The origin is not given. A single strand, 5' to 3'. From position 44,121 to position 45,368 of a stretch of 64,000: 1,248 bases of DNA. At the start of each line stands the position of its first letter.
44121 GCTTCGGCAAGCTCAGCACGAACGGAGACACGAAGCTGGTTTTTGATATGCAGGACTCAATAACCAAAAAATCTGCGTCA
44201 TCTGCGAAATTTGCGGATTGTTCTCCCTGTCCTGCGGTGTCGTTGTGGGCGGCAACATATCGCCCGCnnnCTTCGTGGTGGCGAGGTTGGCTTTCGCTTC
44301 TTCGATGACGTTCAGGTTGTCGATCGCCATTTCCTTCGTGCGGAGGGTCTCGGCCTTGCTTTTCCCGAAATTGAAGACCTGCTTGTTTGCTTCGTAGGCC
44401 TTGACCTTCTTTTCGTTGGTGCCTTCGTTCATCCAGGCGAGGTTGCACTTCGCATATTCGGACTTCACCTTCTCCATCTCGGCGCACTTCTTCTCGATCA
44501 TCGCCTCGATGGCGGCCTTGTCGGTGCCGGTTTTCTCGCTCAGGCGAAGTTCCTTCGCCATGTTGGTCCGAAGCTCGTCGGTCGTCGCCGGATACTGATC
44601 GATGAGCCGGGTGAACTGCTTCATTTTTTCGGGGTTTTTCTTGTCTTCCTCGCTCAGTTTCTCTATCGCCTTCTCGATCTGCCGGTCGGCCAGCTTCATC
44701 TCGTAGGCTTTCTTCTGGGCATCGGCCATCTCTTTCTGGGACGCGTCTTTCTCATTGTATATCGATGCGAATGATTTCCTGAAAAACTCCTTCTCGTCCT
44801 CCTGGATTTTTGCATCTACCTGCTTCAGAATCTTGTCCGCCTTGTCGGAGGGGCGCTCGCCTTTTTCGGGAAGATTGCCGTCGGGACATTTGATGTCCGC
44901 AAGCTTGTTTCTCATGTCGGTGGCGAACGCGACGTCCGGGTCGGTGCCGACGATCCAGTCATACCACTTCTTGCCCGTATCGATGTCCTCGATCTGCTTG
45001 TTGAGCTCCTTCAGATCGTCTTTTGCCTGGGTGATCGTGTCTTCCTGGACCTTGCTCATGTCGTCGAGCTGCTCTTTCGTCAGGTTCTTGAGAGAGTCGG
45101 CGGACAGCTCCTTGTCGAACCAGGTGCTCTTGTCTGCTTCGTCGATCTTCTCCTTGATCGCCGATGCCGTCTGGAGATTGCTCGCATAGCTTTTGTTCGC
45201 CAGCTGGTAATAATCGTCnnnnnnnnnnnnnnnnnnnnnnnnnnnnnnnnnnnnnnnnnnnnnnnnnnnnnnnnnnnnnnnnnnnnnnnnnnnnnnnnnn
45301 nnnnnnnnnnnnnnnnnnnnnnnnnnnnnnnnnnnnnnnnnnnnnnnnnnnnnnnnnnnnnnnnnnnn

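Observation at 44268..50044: Pseudopilin cluster 2 on the minus strand: TPR membrane protein, ~960-aa secreted giant, pseudopilin, and a pilin with a 400-aa charged coiled-coil tail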

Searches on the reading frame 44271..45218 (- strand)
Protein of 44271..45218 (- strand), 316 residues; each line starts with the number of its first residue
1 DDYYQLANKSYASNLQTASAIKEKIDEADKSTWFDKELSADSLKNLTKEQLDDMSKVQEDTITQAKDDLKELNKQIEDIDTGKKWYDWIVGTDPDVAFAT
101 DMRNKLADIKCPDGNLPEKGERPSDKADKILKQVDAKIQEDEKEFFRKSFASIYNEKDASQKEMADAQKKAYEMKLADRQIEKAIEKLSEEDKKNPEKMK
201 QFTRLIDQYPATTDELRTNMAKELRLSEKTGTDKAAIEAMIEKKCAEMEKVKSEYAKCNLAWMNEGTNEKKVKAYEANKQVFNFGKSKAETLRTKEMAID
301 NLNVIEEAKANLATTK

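Call 45: search_protein_representatives(alignment_id=A3)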
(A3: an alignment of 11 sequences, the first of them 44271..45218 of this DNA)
Query: 11 sequences, 325 profile positions. Proteins with E-value up to 0.001 (for the whole library): 51; up to 1e-10: 36; up to 1e-30: 8. The best 51 are listed.
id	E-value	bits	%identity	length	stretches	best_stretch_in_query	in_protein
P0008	9.0e-136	469.0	-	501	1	1-323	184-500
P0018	6.0e-131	453.1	-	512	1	1-324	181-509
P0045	4.0e-90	318.9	-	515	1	1-324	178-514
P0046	1.9e-84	300.3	-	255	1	69-323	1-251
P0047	8.6e-46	173.3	-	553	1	1-316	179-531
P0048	7.6e-39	150.4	-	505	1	1-315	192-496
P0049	1.3e-38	149.7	-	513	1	1-320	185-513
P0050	1.2e-37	146.5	-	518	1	1-318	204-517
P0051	2.5e-29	119.1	-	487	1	2-315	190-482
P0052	4.5e-28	115.0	-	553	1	21-321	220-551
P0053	9.9e-27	110.6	-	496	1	2-318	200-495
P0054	1.4e-24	103.5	-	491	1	1-317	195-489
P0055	1.7e-24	103.2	-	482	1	1-315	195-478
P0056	2.8e-23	99.2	-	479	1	1-316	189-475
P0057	1.0e-22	97.4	-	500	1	1-317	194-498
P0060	5.0e-21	91.9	-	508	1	2-314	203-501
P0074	4.4e-14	69.0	-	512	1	1-319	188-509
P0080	1.1e-10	57.9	-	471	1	1-314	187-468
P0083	1.4e-07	47.7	-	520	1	1-314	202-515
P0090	1.5e-04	37.8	-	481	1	1-318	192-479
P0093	2.7e-04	36.9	-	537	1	27-322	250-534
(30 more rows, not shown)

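Call 48: list_cluster_members(proteins=[P0047, P0048, P0051, P0055, P0060, P0074, P0080, P0083, P0090, P0093])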
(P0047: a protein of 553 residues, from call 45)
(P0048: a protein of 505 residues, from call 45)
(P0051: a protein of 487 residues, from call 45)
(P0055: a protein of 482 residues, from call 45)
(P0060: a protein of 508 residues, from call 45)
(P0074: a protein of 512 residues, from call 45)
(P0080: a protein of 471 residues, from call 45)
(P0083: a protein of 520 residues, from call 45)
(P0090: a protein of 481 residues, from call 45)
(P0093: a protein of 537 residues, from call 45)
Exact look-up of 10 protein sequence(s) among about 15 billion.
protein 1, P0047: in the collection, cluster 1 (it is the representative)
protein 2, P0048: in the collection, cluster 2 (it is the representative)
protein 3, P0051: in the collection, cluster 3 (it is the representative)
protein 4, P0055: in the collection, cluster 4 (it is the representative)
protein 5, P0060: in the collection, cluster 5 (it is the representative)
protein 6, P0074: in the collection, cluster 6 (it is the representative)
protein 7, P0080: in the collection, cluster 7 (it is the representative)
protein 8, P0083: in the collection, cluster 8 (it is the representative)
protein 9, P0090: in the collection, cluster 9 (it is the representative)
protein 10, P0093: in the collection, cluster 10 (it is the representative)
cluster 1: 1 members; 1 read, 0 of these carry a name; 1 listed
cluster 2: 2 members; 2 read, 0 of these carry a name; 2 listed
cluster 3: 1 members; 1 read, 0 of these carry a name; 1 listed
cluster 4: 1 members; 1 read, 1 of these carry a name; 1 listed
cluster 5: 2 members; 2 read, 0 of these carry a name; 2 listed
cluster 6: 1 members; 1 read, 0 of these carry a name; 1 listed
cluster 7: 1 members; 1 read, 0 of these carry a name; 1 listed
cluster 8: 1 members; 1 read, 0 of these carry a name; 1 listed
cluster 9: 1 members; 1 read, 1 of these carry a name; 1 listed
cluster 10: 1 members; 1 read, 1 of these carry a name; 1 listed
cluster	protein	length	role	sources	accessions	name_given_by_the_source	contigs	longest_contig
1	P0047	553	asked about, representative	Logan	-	-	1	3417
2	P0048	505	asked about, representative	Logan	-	-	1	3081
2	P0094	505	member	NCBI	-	-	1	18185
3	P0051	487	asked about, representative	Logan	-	-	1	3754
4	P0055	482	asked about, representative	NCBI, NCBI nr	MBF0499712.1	MAG: prepilin-type N-terminal cleavage/methylation domain-containing protein [Candidatus ... | prepilin-type N-terminal cleavage/methylation domain-containing protein [Candidatus ...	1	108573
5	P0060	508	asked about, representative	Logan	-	-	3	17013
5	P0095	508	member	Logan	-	-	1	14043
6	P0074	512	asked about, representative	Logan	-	-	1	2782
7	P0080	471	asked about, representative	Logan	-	-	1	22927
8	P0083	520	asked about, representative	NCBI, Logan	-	-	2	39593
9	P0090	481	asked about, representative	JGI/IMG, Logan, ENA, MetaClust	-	\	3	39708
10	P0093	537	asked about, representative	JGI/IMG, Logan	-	type II secretory pathway pseudopilin PulG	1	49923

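Call 49: find_encoding_contigs(protein=P0055, flank=10000, max_places=1)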
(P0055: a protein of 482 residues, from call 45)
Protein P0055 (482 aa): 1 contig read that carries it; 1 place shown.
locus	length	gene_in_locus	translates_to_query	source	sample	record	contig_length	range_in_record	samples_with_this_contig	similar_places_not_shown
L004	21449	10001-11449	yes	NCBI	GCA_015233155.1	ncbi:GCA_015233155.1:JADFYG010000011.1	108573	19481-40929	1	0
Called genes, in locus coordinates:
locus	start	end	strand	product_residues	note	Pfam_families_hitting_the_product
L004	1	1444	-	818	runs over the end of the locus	PF00176:SNF2-rel_dom, PF00270:DEAD (weak), PF04851:ResIII, PF00271:Helicase_C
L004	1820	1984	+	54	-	PF14294:DUF4372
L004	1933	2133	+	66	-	-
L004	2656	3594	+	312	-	PF03781:FGE-sulfatase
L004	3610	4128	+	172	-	PF07638:Sigma70_ECF (faint), PF04542:Sigma70_r2 (weak), PF08281:Sigma70_r4_2, PF04545:Sigma70_r4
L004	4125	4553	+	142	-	-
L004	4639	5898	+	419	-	-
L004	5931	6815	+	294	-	-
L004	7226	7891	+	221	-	PF00226:DnaJ (weak)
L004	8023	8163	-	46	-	-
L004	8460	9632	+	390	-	PF13173:AAA_14, PF13635:DUF4143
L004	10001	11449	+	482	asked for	PF07963:N_methyl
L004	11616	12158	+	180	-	PF01923:Cob_adeno_trans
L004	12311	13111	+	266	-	PF05157:MshEN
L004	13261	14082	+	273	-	PF00583:Acetyltransf_1, PF13527:Acetyltransf_9 (weak), PF13673:Acetyltransf_10 (weak), PF08445:FR47, PF13508:Acetyltransf_7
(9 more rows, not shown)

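Call 50: find_encoding_contigs(protein=P0093, flank=10000, max_places=1)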
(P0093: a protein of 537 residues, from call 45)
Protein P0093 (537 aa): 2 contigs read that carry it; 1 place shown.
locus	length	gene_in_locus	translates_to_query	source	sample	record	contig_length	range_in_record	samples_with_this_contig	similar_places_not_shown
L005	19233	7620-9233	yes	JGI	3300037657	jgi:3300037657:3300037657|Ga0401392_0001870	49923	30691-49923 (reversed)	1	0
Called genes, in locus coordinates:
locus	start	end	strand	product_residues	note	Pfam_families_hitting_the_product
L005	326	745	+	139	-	PF08332:CaMKII_AD, PF13474:SnoaL_3, PF14534:DUF4440, PF12680:SnoaL_2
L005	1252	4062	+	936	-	PF13646:HEAT_2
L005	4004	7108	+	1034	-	-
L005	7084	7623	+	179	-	-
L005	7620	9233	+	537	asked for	-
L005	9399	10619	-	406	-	PF01612:DNA_pol_A_exo1, PF00570:HRDC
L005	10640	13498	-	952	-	PF05226:CHASE2, PF00211:Guanylate_cyc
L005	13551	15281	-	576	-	PF00514:Arm (faint), PF13646:HEAT_2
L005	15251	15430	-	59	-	-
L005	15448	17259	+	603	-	PF08439:Peptidase_M3_N, PF01432:Peptidase_M3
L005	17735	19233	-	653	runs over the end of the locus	PF00128:Alpha-amylase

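Call 56: search_protein_families(library=pfam, proteins=[L005:4004-4400:+], max_evalue=10)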
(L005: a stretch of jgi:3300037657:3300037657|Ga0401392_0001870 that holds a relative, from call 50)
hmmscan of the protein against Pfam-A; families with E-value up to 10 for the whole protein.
L005:4004-4400:+ (132 aa): 2 families
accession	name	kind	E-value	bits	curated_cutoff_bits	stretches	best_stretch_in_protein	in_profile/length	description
PF06143.16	Baculo_11_kDa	-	0.089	12.8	28.4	1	31-55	37-61/84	Baculovirus 11 kDa family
PF03935.22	SKN1_KRE6_Sbg1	-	0.17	10.7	30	1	13-58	30-75/501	Beta-glucan synthesis-associated protein SKN1/KRE6/Sbg1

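Call 57: find_encoding_contigs(protein=P0083, flank=8000, max_places=1)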
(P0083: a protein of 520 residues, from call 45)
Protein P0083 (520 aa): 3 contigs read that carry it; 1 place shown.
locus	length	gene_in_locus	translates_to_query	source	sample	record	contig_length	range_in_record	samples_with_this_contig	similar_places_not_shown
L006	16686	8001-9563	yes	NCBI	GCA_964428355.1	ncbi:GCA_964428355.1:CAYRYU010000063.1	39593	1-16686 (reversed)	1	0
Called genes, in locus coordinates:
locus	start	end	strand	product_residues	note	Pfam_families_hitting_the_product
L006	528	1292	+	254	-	PF01784:DUF34_NIF3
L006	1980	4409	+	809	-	PF13646:HEAT_2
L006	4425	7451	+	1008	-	-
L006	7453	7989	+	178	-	-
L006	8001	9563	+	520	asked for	-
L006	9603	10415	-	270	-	-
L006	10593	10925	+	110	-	PF01740:STAS, PF13466:STAS_2 (weak)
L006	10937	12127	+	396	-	PF00027:cNMP_binding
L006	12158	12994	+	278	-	PF00520:Ion_trans, PF07885:Ion_trans_2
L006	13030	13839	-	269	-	PF08668:HDOD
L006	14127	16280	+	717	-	PF08447:PAS_3, PF07228:SpoIIE, PF13581:HATPase_c_2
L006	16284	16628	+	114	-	PF01740:STAS, PF13466:STAS_2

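Call 58: find_encoding_contigs(protein=P0090, flank=8000, max_places=1)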
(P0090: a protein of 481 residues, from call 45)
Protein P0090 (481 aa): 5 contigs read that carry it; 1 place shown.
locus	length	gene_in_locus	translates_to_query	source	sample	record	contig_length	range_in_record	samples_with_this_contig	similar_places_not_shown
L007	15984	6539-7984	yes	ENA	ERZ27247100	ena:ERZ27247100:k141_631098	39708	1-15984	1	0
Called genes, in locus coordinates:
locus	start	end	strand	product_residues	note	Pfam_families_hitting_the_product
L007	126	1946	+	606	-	PF00009:GTP_EFTU, PF22042:EF-G_D2 (weak), PF03144:GTP_EFTU_D2, PF00679:EFG_C, PF21018:BipA_C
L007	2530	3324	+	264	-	-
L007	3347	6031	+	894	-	-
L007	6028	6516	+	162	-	-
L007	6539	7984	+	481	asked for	PF07963:N_methyl (weak)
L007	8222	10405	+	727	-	-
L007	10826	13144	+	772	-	PF01627:Hpt, PF02895:H-kinase_dim, PF02518:HATPase_c, PF01584:CheW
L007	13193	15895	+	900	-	PF00672:HAMP (faint), PF18947:HAMP_2, PF00015:MCPsignal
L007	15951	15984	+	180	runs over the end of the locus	PF01584:CheW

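Call 59: find_encoding_contigs(protein=P0080, flank=8000, max_places=1)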
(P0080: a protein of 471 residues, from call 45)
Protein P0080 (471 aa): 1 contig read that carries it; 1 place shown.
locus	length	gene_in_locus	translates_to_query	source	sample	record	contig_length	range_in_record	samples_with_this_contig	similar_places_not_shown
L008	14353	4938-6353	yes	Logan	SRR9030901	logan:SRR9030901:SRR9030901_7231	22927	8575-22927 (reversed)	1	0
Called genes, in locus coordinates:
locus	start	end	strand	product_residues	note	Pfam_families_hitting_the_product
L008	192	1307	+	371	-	-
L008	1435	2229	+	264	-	-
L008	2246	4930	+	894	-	-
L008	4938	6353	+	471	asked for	PF07963:N_methyl (weak)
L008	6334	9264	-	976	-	PF00672:HAMP (weak), PF07228:SpoIIE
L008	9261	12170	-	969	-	PF00672:HAMP, PF07228:SpoIIE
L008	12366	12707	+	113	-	PF10609:ParA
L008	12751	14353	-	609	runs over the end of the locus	PF00149:Metallophos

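Call 72: search_protein_families(library=pfam, alignment_id=A3, max_evalue=1)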
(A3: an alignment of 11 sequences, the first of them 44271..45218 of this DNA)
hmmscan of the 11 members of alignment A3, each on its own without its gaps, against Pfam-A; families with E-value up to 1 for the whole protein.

A. member 1, window:44271-45218:- (316 aa): 2 families
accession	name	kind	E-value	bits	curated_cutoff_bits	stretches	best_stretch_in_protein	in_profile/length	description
PF18834.6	LPD22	-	0.27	11.9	28.6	1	157-218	10-66/97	Large polyvalent protein associated domain 22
PF19196.5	DUF5871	-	0.32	11.2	26.9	1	27-84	35-92/137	Family of unknown function (DUF5871)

B. families by the number of members that match (of 11 scanned): 24 families
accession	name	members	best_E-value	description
PF08974.15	DUF1877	1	0.0076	Domain of unknown function (DUF1877)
PF21772.2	CATIP_N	1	0.015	Ciliogenesis-associated TTC17-interacting protein, N-terminal domain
PF07120.17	DUF1376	1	0.029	Protein of unknown function (DUF1376)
PF14760.11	Rnk_N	1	0.037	Rnk N-terminus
PF20746.2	EndoS_Ig-like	1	0.065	Endo-beta-N-acetylglucosaminidase F2, Ig-like domain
PF01264.26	Chorismate_synt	1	0.1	Chorismate synthase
PF10814.13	CwsA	1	0.11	Cell wall synthesis protein CwsA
PF00193.23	Xlink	1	0.16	Extracellular link domain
PF06103.16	DUF948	1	0.19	Bacterial protein of unknown function (DUF948)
PF03874.21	RNA_pol_Rpb4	1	0.2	RNA polymerase Rpb4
PF08074.17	CHDCT2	1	0.2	CHDCT2 (NUC038) domain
PF20439.3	SpoIVA_C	1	0.21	Sporulation stage IV protein A, C-terminal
PF20225.4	DUF6584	1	0.22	Family of unknown function (DUF6584)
PF18834.6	LPD22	1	0.27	Large polyvalent protein associated domain 22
PF16715.11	CDPS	1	0.29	Cyclodipeptide synthase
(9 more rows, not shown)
